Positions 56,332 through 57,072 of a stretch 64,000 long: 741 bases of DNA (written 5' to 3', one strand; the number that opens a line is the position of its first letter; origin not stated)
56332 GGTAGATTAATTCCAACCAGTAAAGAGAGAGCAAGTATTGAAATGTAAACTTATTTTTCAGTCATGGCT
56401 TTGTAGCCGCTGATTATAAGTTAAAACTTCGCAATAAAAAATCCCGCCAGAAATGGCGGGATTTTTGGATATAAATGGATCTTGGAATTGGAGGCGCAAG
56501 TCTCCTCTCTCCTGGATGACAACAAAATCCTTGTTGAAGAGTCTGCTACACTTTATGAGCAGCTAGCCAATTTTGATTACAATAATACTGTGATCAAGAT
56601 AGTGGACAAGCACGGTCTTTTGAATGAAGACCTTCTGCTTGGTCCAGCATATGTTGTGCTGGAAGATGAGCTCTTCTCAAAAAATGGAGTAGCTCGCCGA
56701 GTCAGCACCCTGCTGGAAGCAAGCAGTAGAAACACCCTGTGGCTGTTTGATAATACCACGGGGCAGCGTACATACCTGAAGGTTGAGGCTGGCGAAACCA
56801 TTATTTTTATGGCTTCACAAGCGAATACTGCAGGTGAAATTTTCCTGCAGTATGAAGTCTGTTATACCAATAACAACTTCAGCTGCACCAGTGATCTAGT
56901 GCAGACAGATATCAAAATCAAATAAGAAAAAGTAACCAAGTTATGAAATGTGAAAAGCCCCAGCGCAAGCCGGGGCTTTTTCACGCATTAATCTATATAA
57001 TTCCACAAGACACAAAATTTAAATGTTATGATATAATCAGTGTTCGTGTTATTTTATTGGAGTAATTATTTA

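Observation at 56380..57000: Foreign-composition gene cassette between rpoC and rpsL, bracketed by two intrinsic terminators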

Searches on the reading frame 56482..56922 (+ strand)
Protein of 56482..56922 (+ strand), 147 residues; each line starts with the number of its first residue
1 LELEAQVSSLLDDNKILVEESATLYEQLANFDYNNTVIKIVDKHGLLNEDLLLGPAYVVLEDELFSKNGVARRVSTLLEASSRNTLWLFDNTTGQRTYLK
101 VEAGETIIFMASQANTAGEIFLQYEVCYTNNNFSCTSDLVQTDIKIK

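Call 5: search_protein_families(library=pfam, proteins=[window:56482-56922:+], max_evalue=10)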
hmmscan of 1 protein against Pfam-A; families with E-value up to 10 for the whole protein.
window:56482-56922:+ (147 aa): 1 family
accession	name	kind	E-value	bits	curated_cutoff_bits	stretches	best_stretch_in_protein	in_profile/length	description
PF05622.17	HOOK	-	0.052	12.7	35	1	2-47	5-51/514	HOOK protein coiled-coil region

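Call 9: find_homologous_proteins(query=window:56482-56922:+, max_evalue=0.01)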
Query window:56482-56922:+ (147 aa): 2 proteins with E <= 0.01 among 28 candidates.
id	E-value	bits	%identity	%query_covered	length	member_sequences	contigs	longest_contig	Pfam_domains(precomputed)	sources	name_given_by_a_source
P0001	3.2e-87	307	99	99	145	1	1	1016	-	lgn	-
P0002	7.4e-44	167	59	100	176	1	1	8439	-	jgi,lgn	jgi:FtsZ-binding cell division protein ZapB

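Call 13: find_encoding_contigs(protein=P0002, flank=10000)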
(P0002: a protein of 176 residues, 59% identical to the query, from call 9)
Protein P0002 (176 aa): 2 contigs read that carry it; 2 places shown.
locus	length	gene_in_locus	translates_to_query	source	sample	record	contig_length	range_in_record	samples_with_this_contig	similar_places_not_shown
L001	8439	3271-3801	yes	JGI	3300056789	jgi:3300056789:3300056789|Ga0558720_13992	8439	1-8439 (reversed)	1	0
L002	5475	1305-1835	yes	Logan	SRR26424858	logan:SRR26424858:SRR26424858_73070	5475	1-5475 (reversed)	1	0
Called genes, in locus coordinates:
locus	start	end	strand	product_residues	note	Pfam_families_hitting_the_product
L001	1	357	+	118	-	?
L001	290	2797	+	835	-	PF04997:RNA_pol_Rpb1_1 (weak), PF00623:RNA_pol_Rpb1_2, PF04983:RNA_pol_Rpb1_3, PF05000:RNA_pol_Rpb1_4 (weak), PF04998:RNA_pol_Rpb1_5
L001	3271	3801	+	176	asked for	-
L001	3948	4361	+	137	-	PF00164:Ribosom_S12_S23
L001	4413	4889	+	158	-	PF00177:Ribosomal_S7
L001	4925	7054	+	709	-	PF00009:GTP_EFTU, PF22042:EF-G_D2, PF03144:GTP_EFTU_D2, PF14492:EFG_III, PF16658:RF3_C, PF03764:EFG_IV, PF00679:EFG_C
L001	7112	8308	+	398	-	PF00009:GTP_EFTU, PF03144:GTP_EFTU_D2, PF03143:GTP_EFTU_D3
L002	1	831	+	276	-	?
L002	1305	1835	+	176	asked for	-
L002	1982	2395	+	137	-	PF00164:Ribosom_S12_S23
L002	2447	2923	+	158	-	PF00177:Ribosomal_S7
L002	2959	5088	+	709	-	PF00009:GTP_EFTU, PF22042:EF-G_D2, PF03144:GTP_EFTU_D2, PF14492:EFG_III, PF16658:RF3_C, PF03764:EFG_IV, PF00679:EFG_C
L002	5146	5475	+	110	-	?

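Call 14: find_encoding_contigs(protein=P0001, flank=10000)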
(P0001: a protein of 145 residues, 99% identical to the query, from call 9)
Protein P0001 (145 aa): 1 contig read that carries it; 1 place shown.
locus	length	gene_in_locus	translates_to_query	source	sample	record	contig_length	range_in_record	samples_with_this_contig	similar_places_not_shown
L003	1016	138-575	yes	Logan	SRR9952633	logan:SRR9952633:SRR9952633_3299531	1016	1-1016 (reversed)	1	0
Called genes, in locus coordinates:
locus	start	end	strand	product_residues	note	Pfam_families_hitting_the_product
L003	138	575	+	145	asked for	-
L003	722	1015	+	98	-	?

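Call 36: predict_structure(alignment_id=A2)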
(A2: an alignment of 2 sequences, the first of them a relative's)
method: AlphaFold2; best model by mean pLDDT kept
length: 176 residues; sequences in the alignment: 2
mean_pLDDT: 58.5   pTM: 0.40
mean pLDDT of the five models: 58.5, 54.2, 51.0, 46.9, 46.3
residues with pLDDT >= 90: 0; 70-90: 34; 50-70: 89; < 50: 53
segments of 3 or more residues with pLDDT < 50: 1-3, 52-64, 71-79, 91-93, 96-102, 107-113, 159-163
pLDDT, mean of each block of 10 residues (from residue 1): 53 57 67 73 57 43 51 46 50 47 50 59 66 66 79 64 61 69
secondary structure, 60 per line:
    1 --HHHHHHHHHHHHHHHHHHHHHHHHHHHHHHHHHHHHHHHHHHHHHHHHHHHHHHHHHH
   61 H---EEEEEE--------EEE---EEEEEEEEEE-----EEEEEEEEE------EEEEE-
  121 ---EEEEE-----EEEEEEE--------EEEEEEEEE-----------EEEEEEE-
elements in order: H3-61 E65-70 E79-81 E85-94 E100-108 E115-119 E124-128 E134-140 E149-157 E169-175
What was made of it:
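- Tried and rejected: The first AF2 run, on a 2-sequence alignment, was poor (pLDDT 58, call 36).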

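Call 37: search_protein_families(library=phrogs, proteins=[P0002, window:56482-56922:+], max_evalue=1)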
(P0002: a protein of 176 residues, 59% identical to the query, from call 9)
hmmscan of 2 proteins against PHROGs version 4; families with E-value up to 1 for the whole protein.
P0002 (176 aa): 5 families
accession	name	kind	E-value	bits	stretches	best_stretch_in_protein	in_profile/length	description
phrog_739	-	lysis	0.029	15.6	1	5-62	7-63/122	Rz-like spanin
phrog_1296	-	lysis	0.038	15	1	9-66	10-67/93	holin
phrog_214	-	lysis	0.12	13.2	1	4-66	9-68/176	Rz-like spanin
phrog_34774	-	unknown function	0.17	13.1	1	122-140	12-30/56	-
phrog_22145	-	unknown function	0.19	13.2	1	40-81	39-79/91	-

window:56482-56922:+ (147 aa): 4 families
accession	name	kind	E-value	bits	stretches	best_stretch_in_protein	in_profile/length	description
phrog_33171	-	head and packaging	0.19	13.1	0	109-146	17-52/125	virion structural protein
phrog_6903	-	unknown function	0.27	12.8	1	79-127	9-59/83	-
phrog_19410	-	head and packaging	0.27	12.2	1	13-45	41-72/138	virion structural protein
phrog_26852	-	unknown function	0.3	12.2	0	23-41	23-41/62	-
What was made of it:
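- Closest known: ZapB. Different: The PHROG hits have E 0.03-0.12 and cover only the TM and coiled-coil part (call 37).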

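Call 38: search_protein_families(library=pfam, proteins=[P0002], max_evalue=10)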
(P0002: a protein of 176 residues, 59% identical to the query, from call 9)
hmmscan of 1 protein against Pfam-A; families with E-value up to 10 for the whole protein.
P0002 (176 aa): 3 families
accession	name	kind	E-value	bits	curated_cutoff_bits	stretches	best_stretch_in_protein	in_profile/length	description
PF07840.17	FadR_C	-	0.0017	18.7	23.6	1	15-106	40-129/164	FadR C-terminal domain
PF24073.1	DUF7365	-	0.08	13.5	27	1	10-67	18-74/101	Coiled-coil region of unknown function (DUF7365)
PF00170.26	bZIP_1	-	0.21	12.1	27.6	1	24-58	24-58/64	bZIP transcription factor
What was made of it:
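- On ZapB (JGI name of P0002): The Pfam scan of P0002 lists no ZapB hit (call 38).
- Closest known: ZapB. Different: Pfam gives no ZapB hit for P0002 (call 38).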

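Call 39: search_protein_representatives(alignment_id=A2)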
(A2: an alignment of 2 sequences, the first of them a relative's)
Query: 2 sequences, 176 profile positions. Proteins with E-value up to 0.001 (for the whole library): 6; up to 1e-10: 2; up to 1e-30: 2. The best 6 are listed.
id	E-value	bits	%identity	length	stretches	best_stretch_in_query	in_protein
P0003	7.4e-61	220.9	-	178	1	6-176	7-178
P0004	3.8e-43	163.2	-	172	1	12-176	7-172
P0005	6.2e-10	55.1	-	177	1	26-176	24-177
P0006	1.1e-09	54.3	-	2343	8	125-169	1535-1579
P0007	1.9e-06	43.7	-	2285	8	110-166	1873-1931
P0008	3.1e-06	43.0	-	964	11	25-54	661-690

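Call 44: find_homologous_proteins(query=A3, max_evalue=0.001)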
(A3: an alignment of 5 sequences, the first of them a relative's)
Query A3 (5 sequences) (176 aa, profile of the alignment): 8 proteins with E <= 0.001 among 3461 candidates.
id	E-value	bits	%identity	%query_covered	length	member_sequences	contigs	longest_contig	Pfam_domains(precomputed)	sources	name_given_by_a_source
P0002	2.8e-81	289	100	100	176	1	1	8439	-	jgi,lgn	jgi:FtsZ-binding cell division protein ZapB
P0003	2.9e-81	289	59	98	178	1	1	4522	-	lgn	-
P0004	1.5e-74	267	41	97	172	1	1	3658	-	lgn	-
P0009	9.9e-69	248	77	100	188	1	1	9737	-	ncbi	-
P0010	2.1e-68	247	65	100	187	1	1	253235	-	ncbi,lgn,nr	ncbi:hypothetical protein KA111_01080 [Candidatus Woesebacteria bacterium]|nr:hypothetical protein [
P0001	3.7e-65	237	59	83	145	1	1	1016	-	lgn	-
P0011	1.1e-60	222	46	99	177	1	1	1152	-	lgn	-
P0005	1.1e-56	209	32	100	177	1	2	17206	-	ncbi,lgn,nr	ncbi:hypothetical protein KA089_01675 [Candidatus Woesebacteria bacterium]|nr:hypothetical protein [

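Call 45: find_encoding_contigs(protein=P0010, flank=6000, max_places=3)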
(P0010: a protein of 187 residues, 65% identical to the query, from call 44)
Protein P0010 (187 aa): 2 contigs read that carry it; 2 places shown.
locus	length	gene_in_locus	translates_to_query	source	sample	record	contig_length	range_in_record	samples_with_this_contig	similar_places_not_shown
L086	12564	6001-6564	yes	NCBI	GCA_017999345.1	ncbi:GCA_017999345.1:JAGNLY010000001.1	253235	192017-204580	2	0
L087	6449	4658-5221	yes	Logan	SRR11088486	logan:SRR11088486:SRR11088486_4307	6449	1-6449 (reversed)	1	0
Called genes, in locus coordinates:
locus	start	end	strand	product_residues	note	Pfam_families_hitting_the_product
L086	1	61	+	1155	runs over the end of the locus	PF04563:RNA_pol_Rpb2_1, PF04561:RNA_pol_Rpb2_2, PF04565:RNA_pol_Rpb2_3, PF10385:RNA_pol_Rpb2_45, PF00562:RNA_pol_Rpb2_6, PF04560:RNA_pol_Rpb2_7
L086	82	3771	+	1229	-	PF04997:RNA_pol_Rpb1_1, PF00623:RNA_pol_Rpb1_2, PF04983:RNA_pol_Rpb1_3, PF05000:RNA_pol_Rpb1_4 (weak), PF04998:RNA_pol_Rpb1_5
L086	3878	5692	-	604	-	-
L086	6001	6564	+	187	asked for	-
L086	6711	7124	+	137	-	PF00164:Ribosom_S12_S23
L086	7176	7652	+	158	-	PF00177:Ribosomal_S7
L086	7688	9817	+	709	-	PF00009:GTP_EFTU, PF22042:EF-G_D2, PF03144:GTP_EFTU_D2, PF14492:EFG_III, PF16658:RF3_C, PF03764:EFG_IV, PF00679:EFG_C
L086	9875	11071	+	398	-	PF00009:GTP_EFTU, PF03144:GTP_EFTU_D2, PF03143:GTP_EFTU_D3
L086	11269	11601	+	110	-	PF00338:Ribosomal_S10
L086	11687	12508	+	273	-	PF00297:Ribosomal_L3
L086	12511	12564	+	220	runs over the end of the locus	PF00573:Ribosomal_L4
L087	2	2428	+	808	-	?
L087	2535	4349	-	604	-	-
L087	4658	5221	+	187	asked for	-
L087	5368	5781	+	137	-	PF00164:Ribosom_S12_S23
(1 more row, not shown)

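Call 46: find_encoding_contigs(protein=P0009, flank=6000, max_places=3)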
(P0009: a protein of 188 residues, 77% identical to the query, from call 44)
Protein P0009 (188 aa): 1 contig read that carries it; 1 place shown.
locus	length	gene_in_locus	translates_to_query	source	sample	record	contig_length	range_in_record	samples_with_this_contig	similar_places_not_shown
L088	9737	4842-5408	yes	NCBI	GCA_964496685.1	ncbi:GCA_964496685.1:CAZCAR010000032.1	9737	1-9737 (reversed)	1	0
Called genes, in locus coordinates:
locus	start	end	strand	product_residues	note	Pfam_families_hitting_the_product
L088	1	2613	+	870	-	?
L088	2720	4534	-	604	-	-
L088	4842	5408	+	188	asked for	-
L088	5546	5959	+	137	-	PF00164:Ribosom_S12_S23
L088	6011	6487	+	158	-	PF00177:Ribosomal_S7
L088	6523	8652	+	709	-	PF00009:GTP_EFTU, PF22042:EF-G_D2, PF03144:GTP_EFTU_D2, PF14492:EFG_III, PF16658:RF3_C, PF03764:EFG_IV, PF00679:EFG_C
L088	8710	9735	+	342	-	?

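Call 47: find_encoding_contigs(protein=P0005, flank=6000, max_places=3)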
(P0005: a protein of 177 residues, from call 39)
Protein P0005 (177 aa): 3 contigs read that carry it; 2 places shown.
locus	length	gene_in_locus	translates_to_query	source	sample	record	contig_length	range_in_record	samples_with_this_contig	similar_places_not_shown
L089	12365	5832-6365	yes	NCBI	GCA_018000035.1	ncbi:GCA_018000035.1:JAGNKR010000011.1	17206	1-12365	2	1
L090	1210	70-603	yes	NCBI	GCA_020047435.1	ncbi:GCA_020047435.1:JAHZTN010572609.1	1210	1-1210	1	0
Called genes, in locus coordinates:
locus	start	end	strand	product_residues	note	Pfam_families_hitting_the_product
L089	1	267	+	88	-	?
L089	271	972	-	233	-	PF00702:Hydrolase, PF03031:NIF (faint)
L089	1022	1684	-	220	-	PF06941:NT5C (weak)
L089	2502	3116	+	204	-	-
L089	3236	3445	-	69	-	-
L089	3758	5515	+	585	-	PF00664:ABC_membrane, PF00005:ABC_tran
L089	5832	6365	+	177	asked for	-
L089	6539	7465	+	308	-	-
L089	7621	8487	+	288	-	-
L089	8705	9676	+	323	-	PF01467:CTP_transf_like, PF04019:DUF359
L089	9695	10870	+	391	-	PF05496:RuvB_N, PF00158:Sigma54_activat (faint), PF07724:AAA_2 (weak), PF00004:AAA, PF07728:AAA_5, PF13173:AAA_14, PF16193:AAA_assoc_2, PF12002:MgsA_C, +1 more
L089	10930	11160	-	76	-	-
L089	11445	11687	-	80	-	-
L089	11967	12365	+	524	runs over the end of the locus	PF00270:DEAD, PF00271:Helicase_C, PF16124:RecQ_Zn_bind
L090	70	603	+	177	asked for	-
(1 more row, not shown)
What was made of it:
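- On Orphan 'X' family: The exception is the distant paralog P0005 (call 47).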

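Call 51: find_encoding_contigs(protein=P0003, flank=6000, max_places=3)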
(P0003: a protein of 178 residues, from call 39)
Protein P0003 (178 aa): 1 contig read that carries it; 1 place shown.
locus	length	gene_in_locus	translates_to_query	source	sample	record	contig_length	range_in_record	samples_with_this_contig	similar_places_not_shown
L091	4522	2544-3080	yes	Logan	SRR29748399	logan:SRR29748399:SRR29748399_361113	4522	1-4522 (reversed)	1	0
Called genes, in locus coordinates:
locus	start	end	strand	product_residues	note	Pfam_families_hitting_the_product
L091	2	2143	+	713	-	?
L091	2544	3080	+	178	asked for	-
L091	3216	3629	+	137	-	PF00164:Ribosom_S12_S23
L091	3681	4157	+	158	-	PF00177:Ribosomal_S7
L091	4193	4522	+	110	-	?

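Call 52: find_encoding_contigs(protein=P0004, flank=6000, max_places=3)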
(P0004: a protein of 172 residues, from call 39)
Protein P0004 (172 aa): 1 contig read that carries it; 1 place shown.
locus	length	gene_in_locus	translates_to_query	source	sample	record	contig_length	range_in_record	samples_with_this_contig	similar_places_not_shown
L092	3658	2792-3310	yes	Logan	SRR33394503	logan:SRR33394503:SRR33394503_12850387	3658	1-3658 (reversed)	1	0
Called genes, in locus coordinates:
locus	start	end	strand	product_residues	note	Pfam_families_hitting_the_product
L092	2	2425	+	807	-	?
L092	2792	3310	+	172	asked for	-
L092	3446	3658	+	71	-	?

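Call 53: find_encoding_contigs(protein=P0011, flank=6000, max_places=3)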
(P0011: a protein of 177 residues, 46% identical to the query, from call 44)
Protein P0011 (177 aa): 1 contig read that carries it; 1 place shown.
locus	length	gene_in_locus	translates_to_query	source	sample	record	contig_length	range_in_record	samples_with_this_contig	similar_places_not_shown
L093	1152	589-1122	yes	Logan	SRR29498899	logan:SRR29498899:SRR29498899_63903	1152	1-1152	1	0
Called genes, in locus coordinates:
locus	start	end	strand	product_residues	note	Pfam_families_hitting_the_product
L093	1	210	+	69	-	?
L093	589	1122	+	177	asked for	-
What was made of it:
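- The same architecture occurs in JGI, NCBI and Logan contigs from other samples (calls 13, 45, 46, 51-53).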

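Call 57: search_protein_families(library=pfam, proteins=[L086:3881-5692:-], max_evalue=1)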
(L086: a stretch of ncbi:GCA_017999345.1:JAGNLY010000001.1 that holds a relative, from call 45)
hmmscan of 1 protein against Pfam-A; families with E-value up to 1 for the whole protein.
L086:3881-5692:- (604 aa): 1 family
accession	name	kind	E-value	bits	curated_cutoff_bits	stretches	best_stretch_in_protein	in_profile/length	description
PF20920.2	DAXX_hist_bd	-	0.58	10.5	27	0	116-165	8-58/84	Death domain-associated protein 6, histone binding domain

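Call 58: search_protein_families(library=padloc, proteins=[L086:3881-5692:-, P0010, P0004], max_evalue=1)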
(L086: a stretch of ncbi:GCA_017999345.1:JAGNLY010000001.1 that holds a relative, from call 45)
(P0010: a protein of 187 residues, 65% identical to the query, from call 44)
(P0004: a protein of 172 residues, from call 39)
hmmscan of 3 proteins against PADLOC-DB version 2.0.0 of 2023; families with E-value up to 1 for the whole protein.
L086:3881-5692:- (604 aa): 0 families

P0010 (187 aa): 0 families

P0004 (172 aa): 1 family
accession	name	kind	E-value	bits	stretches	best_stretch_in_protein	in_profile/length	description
PDLC02634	DrmD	-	0.03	10.1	1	23-77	396-447/900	DrmD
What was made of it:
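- Tried and rejected: Pfam, PHROGs and PADLOC were run on X alleles, and Pfam and PADLOC on the 604-aa neighbour (calls 5, 37, 38, 57, 58).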

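Call 61: find_related_loci(query=A3, collection=viral_contigs, flank=5000)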
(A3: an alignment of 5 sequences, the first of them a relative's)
Query A3 (176 aa) in viral_contigs; peptide patterns used: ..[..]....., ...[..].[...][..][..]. (x = any residue, [..] = any of these).
353 stretches matched a pattern, but none encodes a relative of the query by tblastn (E <= 1e-3).
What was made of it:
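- Tried and rejected: A viral-contig scan with the family alignment found none (call 61).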

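Call 70: predict_structure(alignment_id=A4)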
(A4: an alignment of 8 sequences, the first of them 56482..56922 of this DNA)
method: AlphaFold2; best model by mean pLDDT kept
length: 147 residues; sequences in the alignment: 8
mean_pLDDT: 84.7   pTM: 0.70
mean pLDDT of the five models: 84.7, 66.0, 65.4, 60.5, 57.3
residues with pLDDT >= 90: 47; 70-90: 91; 50-70: 9; < 50: 0
segments of 3 or more residues with pLDDT < 50: none
pLDDT, mean of each block of 10 residues (from residue 1): 78 87 81 85 85 88 79 85 87 91 89 92 86 70 89
secondary structure, 60 per line:
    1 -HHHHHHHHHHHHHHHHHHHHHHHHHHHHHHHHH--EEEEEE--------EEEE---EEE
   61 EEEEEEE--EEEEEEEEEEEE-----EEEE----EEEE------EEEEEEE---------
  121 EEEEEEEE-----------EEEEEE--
elements in order: H2-34 E37-42 E51-54 E58-67 E70-81 E87-90 E95-98 E105-111 E121-128 E140-145
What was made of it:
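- Structure model. pLDDT 84.7, with a helix at residues 2-34 followed by 9 strands (call 70).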
